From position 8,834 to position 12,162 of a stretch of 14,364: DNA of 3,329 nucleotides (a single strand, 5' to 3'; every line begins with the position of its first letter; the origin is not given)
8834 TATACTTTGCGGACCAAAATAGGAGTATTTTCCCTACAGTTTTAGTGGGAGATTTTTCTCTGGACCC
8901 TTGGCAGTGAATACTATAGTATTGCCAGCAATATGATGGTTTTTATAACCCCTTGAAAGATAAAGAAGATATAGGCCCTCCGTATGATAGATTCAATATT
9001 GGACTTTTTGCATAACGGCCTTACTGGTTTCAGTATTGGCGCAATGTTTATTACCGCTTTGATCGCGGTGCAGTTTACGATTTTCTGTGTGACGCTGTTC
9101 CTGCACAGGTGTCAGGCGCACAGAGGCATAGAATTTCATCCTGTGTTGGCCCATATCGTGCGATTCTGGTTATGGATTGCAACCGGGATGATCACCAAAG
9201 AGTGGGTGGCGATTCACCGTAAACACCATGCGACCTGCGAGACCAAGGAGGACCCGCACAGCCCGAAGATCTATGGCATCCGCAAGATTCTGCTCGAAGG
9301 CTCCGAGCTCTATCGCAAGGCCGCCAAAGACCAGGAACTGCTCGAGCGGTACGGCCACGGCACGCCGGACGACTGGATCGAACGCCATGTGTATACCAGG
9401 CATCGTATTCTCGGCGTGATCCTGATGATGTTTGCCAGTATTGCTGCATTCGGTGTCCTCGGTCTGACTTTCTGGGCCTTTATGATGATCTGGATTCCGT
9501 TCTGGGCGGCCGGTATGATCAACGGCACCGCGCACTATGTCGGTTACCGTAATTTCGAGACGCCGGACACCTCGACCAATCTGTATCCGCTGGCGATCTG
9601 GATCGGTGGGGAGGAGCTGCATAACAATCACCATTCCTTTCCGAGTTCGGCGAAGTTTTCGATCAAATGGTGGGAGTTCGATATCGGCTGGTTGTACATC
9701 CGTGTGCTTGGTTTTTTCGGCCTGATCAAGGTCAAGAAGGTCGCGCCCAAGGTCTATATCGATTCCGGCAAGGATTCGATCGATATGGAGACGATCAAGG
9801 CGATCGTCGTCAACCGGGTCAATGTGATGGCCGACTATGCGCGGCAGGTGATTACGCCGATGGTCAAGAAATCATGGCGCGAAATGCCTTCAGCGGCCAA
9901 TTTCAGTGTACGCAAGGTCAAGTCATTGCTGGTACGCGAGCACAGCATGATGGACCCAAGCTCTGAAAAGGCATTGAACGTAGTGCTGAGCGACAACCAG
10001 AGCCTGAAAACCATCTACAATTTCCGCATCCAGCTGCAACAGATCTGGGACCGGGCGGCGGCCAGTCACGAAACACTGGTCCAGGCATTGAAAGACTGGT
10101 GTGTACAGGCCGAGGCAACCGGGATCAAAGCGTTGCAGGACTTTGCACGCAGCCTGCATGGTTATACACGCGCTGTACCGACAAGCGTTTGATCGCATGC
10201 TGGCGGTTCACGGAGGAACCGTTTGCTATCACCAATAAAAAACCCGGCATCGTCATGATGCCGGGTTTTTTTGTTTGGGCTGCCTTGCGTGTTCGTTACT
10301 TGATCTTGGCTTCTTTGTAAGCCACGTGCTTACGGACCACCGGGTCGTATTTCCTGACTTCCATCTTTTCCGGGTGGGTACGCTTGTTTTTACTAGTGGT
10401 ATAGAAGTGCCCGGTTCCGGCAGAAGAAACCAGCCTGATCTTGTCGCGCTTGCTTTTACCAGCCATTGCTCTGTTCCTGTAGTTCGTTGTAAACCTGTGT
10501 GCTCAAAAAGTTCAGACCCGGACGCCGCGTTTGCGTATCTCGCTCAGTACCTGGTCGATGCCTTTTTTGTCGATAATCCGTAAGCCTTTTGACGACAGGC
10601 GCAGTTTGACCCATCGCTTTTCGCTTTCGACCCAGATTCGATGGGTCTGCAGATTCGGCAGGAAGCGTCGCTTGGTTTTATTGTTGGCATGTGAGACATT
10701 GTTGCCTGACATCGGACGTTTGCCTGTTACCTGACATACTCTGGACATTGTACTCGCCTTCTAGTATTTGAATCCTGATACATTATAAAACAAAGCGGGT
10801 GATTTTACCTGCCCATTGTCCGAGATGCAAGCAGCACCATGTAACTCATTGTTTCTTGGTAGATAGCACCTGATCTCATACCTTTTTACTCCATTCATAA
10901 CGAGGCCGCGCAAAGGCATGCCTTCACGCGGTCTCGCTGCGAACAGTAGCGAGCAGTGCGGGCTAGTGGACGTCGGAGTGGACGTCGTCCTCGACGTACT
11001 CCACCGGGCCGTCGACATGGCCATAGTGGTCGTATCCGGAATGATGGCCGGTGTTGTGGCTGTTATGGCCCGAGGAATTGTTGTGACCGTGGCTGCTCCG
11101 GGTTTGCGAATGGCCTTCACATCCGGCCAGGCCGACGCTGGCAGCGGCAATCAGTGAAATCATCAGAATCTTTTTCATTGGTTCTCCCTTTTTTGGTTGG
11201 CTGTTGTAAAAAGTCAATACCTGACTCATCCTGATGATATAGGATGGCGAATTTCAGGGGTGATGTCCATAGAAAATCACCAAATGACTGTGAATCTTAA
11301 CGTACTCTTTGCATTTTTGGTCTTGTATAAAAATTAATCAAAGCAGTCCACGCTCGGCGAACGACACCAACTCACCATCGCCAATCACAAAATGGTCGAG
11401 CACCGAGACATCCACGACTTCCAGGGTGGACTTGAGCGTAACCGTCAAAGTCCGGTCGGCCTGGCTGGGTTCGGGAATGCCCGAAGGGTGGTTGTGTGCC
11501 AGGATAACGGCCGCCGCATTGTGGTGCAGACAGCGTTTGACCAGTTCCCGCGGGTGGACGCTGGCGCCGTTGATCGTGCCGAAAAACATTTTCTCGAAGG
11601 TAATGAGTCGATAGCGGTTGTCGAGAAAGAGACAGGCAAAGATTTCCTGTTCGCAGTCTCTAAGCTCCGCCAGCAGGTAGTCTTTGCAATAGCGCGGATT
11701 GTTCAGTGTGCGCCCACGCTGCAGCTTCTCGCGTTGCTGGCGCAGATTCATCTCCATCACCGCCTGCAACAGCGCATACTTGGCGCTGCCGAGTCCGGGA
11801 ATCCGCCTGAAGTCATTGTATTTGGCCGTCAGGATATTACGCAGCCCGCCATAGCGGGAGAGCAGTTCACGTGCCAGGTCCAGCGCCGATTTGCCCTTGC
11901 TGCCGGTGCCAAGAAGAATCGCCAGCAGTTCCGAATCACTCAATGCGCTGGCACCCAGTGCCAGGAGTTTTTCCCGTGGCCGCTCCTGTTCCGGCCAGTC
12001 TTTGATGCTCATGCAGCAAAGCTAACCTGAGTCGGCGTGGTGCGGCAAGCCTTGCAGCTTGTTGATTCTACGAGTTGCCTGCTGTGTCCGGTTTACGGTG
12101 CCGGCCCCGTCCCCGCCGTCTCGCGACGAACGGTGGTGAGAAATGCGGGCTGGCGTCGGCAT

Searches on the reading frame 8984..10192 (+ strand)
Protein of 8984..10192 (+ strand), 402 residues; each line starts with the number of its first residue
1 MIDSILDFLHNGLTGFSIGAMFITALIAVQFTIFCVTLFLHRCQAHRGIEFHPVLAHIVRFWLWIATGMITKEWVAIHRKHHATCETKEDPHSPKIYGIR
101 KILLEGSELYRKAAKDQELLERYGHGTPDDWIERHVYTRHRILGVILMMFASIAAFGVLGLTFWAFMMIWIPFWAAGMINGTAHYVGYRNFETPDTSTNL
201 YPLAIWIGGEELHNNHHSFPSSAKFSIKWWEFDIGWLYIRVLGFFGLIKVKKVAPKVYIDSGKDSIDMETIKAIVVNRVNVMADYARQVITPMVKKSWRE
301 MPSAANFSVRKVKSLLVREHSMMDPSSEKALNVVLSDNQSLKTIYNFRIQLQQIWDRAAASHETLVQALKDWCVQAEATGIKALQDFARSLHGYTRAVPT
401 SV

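Call 4: search_protein_families(library=pfam, proteins=[window:8984-10192:+])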
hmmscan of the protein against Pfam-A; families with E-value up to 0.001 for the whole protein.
window:8984-10192:+ (402 aa): 2 families
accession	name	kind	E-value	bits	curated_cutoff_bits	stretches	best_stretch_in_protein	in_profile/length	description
PF00487.30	FA_desaturase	-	1.8e-14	54.6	29.7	1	22-233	6-232/253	Fatty acid desaturase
PF01610.23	DDE_Tnp_ISL3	-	3.7e-11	43.7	23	1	285-396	89-198/240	Transposase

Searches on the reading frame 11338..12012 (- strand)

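Call 4: search_protein_families(library=pfam, proteins=[window:11338-12012:-])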
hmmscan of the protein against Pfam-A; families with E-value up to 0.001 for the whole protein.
window:11338-12012:- (224 aa): 2 families
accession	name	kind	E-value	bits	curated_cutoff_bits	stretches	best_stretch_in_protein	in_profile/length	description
PF04002.20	RadC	-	6.6e-43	145.9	22.1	1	104-223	2-121/121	RadC-like JAB domain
PF20582.4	UPF0758_N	-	4e-31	107.4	27.1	1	3-80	1-77/77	UPF0758 N-terminal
